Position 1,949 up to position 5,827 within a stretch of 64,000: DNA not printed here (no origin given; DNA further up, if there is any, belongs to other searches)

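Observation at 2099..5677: ClbP-like S12 serine hydrolase displayed on an autotransporter barrel inside the PKS-NRPS cluster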

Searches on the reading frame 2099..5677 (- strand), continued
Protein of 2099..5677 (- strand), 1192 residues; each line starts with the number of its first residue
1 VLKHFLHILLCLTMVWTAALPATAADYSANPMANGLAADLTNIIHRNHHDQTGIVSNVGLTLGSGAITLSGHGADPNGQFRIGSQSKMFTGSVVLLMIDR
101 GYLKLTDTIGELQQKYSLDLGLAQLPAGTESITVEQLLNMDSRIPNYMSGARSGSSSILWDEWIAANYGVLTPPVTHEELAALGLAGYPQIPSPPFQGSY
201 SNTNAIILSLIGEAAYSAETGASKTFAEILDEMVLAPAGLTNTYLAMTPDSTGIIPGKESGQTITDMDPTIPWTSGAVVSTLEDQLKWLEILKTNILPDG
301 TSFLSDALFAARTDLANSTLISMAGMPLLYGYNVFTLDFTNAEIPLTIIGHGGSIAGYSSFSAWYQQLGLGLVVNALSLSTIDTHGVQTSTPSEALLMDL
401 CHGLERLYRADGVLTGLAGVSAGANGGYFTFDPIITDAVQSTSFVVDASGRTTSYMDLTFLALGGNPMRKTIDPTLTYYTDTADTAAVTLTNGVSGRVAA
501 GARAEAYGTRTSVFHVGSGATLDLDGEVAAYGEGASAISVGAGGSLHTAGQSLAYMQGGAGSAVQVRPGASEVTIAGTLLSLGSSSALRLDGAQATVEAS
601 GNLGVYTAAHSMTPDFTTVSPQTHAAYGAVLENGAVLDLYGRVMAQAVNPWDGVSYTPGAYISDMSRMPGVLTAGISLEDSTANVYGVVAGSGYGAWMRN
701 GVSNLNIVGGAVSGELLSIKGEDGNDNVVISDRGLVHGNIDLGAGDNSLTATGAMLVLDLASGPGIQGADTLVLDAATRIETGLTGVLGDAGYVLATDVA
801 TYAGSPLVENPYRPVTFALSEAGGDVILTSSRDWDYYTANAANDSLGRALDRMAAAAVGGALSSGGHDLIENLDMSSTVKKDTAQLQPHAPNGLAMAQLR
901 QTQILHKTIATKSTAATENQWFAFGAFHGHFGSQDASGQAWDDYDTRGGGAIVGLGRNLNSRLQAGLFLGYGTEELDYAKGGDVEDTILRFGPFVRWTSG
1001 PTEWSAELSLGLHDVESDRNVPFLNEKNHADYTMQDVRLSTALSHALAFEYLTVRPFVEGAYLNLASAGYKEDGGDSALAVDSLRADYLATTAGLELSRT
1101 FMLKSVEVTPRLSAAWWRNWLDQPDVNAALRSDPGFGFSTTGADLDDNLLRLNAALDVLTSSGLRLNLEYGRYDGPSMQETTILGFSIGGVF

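Call 54: predict_structure(alignment_id=A1)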
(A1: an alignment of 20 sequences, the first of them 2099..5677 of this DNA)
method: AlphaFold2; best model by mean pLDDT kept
length: 1192 residues; sequences in the alignment: 20
mean_pLDDT: 89.4   pTM: 0.74
mean pLDDT of the five models: 89.4, 87.5, 87.4, 86.5, 86.0
residues with pLDDT >= 90: 816; 70-90: 315; 50-70: 30; < 50: 31
segments of 3 or more residues with pLDDT < 50: 1-24, 913-916, 937-939
pLDDT, mean of each block of 10 residues (from residue 1): 38 35 59 91 95 94 86 92 89 96 96 93 88 95 92 89 90 92 92 87 94 96 94 96 90 87 88 83 94 92 94 89 79 87 82 87 90 92 90 91 93 95 94 95 95 86 78 96 96 97 97 97 98 96 97 95 96 97 96 97 96 95 96 97 96 91 91 97 98 95 96 97 93 97 93 96 94 96 92 95 92 94 94 95 91 94 93 93 87 79 72 55 85 59 76 88 89 87 91 90 91 93 92 93 89 91 91 92 90 92 87 92 87 90 76 88 83 71 76 74
secondary structure, 60 per line:
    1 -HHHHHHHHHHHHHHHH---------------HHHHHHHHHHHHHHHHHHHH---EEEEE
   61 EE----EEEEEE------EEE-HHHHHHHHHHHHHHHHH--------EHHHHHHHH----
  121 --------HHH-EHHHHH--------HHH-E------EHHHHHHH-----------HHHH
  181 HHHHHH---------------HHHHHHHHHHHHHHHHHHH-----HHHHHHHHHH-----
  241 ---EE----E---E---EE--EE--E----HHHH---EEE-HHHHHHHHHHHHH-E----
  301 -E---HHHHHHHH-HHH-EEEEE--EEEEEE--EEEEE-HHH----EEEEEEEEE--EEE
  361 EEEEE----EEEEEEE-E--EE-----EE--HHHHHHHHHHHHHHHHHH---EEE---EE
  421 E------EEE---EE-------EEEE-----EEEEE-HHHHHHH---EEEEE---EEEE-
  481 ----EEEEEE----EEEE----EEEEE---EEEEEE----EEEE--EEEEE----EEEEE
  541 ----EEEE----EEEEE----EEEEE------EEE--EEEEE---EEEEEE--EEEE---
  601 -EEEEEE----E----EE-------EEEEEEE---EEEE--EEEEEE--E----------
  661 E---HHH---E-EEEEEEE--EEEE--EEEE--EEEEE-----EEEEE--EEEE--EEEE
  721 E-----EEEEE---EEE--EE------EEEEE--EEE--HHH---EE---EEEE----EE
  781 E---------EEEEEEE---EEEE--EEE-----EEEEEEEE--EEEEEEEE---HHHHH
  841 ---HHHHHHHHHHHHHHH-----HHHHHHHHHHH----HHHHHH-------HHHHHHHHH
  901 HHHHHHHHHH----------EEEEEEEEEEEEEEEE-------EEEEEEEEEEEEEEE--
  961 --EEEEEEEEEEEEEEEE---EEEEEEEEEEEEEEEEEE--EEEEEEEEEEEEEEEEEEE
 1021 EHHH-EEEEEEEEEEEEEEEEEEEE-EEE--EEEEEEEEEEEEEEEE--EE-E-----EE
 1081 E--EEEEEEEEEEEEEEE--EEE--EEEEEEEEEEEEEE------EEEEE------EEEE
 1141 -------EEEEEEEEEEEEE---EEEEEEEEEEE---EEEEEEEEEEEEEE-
elements in order (helices of 4 or more, strands of 3 or more residues): H2-17 H33-52 E56-62 E67-72 E79-81 H83-99 H109-116 H134-138 H159-165 H177-186 H202-220 H226-235 H271-274 E278-280 H282-294 H306-313 E319-323 E326-331 E334-338 E347-355 E358-365 E370-376 H392-409 E413-415 E419-421 E428-430 E443-446 E452-456 H458-464 E468-472 E476-479 E485-490 E495-498 E503-507 E511-516 E521-524 E527-531 E536-540 E545-548 E553-557 E562-566 E573-575 E578-582 E586-591 E594-597 E602-607 E626-632 E636-639 E642-647 E673-679 E682-685 E688-691 E694-698 E704-708 E711-714 E717-721 E727-731 E735-737 E748-752 E755-757 E771-774 E779-781 E791-797 E801-804 E807-809 E815-822 E825-832 H836-840 H844-858 H864-874 H879-884 H892-910 E921-936 E944-958 E963-978 E982-999 E1002-1021 E1026-1045 E1047-1049 E1052-1067 E1079-1081 E1084-1098 E1101-1103 E1106-1119 E1126-1130 E1137-1140 E1148-1160 E1164-1174 E1178-1191

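Call 57: fold_search(model_id=the predicted structure, library=pdb)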
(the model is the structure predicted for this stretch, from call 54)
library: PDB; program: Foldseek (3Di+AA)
matches with E <= 10: 1147; with E <= 0.001: 538
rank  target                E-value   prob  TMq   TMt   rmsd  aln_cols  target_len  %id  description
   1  3kvn_X                1.1e-17  1.00  0.24  0.44   4.1       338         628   20  Crystal structure of the full-length autotransporter EstA from Pseudomonas aeruginosa (released 2010-01-26)
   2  3kvn_A                2.8e-17  1.00  0.24  0.44   4.0       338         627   20  Crystal structure of the full-length autotransporter EstA from Pseudomonas aeruginosa (released 2010-01-26)
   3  3wwx                  6.5e-17  1.00  0.23  0.76   4.4       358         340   20  Crystal structure of D-stereospecific amidohydrolase from Streptomyces sp. 82F2 (released 2015-07-08)
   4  1ikg                  1.4e-16  1.00  0.23  0.74   4.9       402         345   18  MICHAELIS COMPLEX OF STREPTOMYCES R61 DD-PEPTIDASE WITH A SPECIFIC PEPTIDOGLYCAN SUBSTRATE FRAGMENT (released 2002-09-11)
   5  1hvb                  1.8e-16  1.00  0.24  0.74   4.5       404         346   18  CRYSTAL STRUCTURE OF STREPTOMYCES R61 DD-PEPTIDASE COMPLEXED WITH A NOVEL CEPHALOSPORIN ANALOG OF CELL WALL PEPTIDOGLYCA (released 2001-02-07)
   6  4y7p                  2.4e-16  1.00  0.23  0.74   4.3       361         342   22  Structure of alkaline D-peptidase from Bacillus cereus (released 2015-10-14)
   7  9oqa                  2.8e-16  1.00  0.25  0.47   4.7       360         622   16  Cryo-EM structure of AaaA, a Pseudomonas Aeruginosa autotransporter (released 2025-08-13)
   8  3pte                  3.3e-16  1.00  0.23  0.74   4.5       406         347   17  THE REFINED CRYSTALLOGRAPHIC STRUCTURE OF A DD-PEPTIDASE PENICILLIN-TARGET ENZYME AT 1.6 A RESOLUTION (released 1995-08-15)
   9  9s7k_A                9.7e-16  1.00  0.23  0.73   4.3       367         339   20  INCYPRO crosslinked dimer of the D-stereospecific hydrolase dHy1 (released 2026-04-01)
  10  2efu_C                1.5e-14  1.00  0.24  0.73   4.6       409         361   18  The crystal structure of D-amino acid amidase from Ochrobactrum anthropi SV3 complexed with L-phenylalanine (released 2007-03-06)
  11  2drw_E                1.5e-14  1.00  0.24  0.76   4.6       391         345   19  The crystal structutre of D-amino acid amidase from Ochrobactrum anthropi SV3 (released 2006-07-04)
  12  2drw_D                2.9e-14  1.00  0.24  0.74   4.7       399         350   18  The crystal structutre of D-amino acid amidase from Ochrobactrum anthropi SV3 (released 2006-07-04)
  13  2dns_A                2.9e-14  1.00  0.23  0.70   5.2       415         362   17  The crystal structure of D-amino acid amidase from Ochrobactrum anthropi SV3 complexed with D-Phenylalanine (released 2006-05-09)
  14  9d93_Sb               3.7e-14  1.00  0.25  0.59   7.3       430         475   16  Mycobacteriophage Bxb1 tail tip - Composite map and model (released 2024-09-25)
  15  9d93_Sa               3.9e-14  1.00  0.25  0.59   7.2       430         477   16  Mycobacteriophage Bxb1 tail tip - Composite map and model (released 2024-09-25)
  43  7spn_B                2.1e-12  1.00  0.20  0.51   6.6       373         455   18  Crystal structure of IS11, a thermophilic esterase (released 2022-08-24)
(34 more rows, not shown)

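Call 68: search_solved_structures(query=L020:14966-16330:+, max_evalue=1e-15)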
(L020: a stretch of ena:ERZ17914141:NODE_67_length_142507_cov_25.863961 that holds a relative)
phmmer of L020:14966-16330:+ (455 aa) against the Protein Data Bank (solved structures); distinct sequences matched with E-value up to 1e-15: 31.
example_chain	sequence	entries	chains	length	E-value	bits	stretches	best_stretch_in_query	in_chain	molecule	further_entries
9rde_A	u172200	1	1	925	5.3e-69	236.4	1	12-434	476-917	Bacitracin synthase 3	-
8f7h_A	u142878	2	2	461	1.6e-66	228.2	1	9-428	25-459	Surfactin synthetase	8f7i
8f7f_A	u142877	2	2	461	6.1e-66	226.3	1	9-428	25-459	Surfactin synthetase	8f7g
9bfd_B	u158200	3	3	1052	7.1e-66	226.1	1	13-454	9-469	Tyrocidine synthase 2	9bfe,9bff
2vsq_A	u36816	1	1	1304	2.3e-63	217.9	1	13-432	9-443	SURFACTIN SYNTHETASE SUBUNIT 3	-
9up2_A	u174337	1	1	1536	2.8e-59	204.4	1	10-449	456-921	PvdL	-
9lcp_A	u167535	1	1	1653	3e-59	204.3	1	10-449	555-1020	PvdL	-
9lco_A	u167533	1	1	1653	3e-59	204.3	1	10-449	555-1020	PvdL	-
9lcq_A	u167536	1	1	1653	3.2e-59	204.2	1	10-449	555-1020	PvdL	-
8hlk_A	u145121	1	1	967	5.3e-54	187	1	12-437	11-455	Microcystin synthetase B (Fragment)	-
7r9x_A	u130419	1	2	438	6.7e-31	110.8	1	13-418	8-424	AmbE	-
8xjz_C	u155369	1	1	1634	3.5e-27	98.6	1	19-444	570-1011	Peptide synthetase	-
5u89_A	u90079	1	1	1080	1.6e-25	93.1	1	32-433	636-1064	Amino acid adenylation domain protein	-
6oyf_A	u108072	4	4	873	6.3e-25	91.1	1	23-439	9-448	Txo1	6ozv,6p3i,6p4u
6p1j_A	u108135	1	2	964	1.6e-24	89.8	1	35-439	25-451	Txo2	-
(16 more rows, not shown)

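Call 69: search_solved_structures(query=L020:18065-19430:+, max_evalue=1e-15)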
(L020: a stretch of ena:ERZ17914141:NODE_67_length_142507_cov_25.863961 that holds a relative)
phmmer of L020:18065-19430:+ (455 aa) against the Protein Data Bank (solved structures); distinct sequences matched with E-value up to 1e-15: 17.
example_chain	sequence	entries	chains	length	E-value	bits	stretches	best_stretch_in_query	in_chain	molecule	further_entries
9bfd_B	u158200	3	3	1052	1.2e-45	159.5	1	14-450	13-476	Tyrocidine synthase 2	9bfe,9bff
9lcq_A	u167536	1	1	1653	2.1e-39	138.9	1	13-455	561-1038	PvdL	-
9up2_A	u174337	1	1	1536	2.4e-39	138.6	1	13-455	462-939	PvdL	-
9lcp_A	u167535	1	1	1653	2.8e-39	138.4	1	13-455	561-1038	PvdL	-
9lco_A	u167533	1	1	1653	2.8e-39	138.4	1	13-455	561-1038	PvdL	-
8f7f_A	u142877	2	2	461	1.7e-38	135.9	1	15-348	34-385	Surfactin synthetase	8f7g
8f7h_A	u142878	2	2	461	3.2e-38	134.9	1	15-348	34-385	Surfactin synthetase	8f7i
8hlk_A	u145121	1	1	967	3.3e-38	134.9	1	9-454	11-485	Microcystin synthetase B (Fragment)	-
9rde_A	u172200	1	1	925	4.6e-37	131.1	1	31-365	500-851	Bacitracin synthase 3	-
2vsq_A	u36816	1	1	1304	3.5e-36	128.3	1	15-431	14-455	SURFACTIN SYNTHETASE SUBUNIT 3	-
6p1j_A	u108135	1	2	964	1.7e-25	93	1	30-454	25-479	Txo2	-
2jgp_A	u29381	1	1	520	2.7e-24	89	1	36-411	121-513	TYROCIDINE SYNTHETASE 3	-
8xjz_C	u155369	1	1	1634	7.2e-23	84.3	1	42-437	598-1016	Peptide synthetase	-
5u89_A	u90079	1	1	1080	1.5e-22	83.3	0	182-428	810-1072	Amino acid adenylation domain protein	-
6oyf_A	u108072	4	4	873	8.2e-21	77.6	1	30-454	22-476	Txo1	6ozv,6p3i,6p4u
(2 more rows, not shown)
